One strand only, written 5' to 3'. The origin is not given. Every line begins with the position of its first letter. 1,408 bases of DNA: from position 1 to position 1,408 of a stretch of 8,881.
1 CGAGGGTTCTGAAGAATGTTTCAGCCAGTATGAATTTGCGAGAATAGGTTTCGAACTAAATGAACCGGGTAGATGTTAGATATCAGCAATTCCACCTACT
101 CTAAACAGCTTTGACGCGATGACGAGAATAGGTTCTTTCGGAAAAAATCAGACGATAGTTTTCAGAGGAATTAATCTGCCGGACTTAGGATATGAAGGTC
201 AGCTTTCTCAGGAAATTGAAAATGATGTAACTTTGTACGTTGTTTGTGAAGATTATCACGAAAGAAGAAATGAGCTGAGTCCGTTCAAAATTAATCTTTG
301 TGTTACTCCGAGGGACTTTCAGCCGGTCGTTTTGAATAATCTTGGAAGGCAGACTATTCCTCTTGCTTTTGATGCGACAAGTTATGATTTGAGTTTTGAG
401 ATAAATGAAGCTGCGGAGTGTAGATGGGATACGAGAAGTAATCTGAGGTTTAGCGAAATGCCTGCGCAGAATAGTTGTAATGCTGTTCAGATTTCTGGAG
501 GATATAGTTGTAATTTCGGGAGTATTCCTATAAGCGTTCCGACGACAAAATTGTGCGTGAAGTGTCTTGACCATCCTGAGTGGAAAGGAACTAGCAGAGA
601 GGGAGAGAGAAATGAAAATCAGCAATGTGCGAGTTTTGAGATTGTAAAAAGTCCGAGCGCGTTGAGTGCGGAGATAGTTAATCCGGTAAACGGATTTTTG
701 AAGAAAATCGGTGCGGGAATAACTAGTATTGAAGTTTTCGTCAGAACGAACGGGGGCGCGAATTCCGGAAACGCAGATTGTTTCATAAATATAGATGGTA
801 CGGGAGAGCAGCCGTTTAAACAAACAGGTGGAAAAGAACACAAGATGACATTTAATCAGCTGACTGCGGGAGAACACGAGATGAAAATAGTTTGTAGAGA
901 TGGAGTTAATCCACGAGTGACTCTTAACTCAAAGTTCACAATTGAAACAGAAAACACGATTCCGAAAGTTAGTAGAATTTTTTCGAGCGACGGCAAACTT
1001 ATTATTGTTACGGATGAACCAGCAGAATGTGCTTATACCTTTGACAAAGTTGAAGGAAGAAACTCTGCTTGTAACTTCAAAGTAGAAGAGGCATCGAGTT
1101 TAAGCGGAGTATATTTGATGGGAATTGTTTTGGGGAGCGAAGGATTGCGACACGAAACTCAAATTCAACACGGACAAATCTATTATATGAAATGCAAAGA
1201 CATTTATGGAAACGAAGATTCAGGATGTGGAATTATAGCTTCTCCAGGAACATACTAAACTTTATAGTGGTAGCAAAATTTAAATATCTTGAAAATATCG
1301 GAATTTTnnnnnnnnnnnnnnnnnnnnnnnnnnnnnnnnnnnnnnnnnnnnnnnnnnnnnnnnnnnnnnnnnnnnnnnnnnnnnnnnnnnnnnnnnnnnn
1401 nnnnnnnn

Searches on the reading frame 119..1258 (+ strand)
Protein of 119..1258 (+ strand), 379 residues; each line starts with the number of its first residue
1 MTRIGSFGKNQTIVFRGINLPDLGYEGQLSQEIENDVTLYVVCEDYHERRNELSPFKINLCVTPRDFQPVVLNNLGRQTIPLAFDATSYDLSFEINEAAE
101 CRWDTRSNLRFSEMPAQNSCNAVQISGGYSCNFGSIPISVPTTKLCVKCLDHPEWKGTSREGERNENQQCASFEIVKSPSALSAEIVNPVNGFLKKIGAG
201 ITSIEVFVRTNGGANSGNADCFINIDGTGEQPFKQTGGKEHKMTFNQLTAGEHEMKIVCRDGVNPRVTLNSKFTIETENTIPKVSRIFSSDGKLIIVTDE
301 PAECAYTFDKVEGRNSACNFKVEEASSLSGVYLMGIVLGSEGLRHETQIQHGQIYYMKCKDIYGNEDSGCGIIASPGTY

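Call 7: search_protein_families(library=pfam, proteins=[window:119-1258:+], max_evalue=1)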
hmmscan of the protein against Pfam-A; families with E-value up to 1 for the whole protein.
window:119-1258:+ (379 aa): 2 families
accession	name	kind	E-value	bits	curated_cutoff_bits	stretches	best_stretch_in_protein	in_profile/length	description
PF17996.7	CE2_N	-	0.04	14.4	27.9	1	203-280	30-103/108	Carbohydrate esterase 2 N-terminal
PF13750.12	Big_3_3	-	0.19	11.8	27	1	243-286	7-50/157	Bacterial Ig-like domain (group 3)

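Call 8: search_protein_families(library=ncbifam, proteins=[window:119-1258:+], max_evalue=1)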
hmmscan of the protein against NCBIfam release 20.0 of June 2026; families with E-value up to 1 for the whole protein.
window:119-1258:+ (379 aa): 0 families
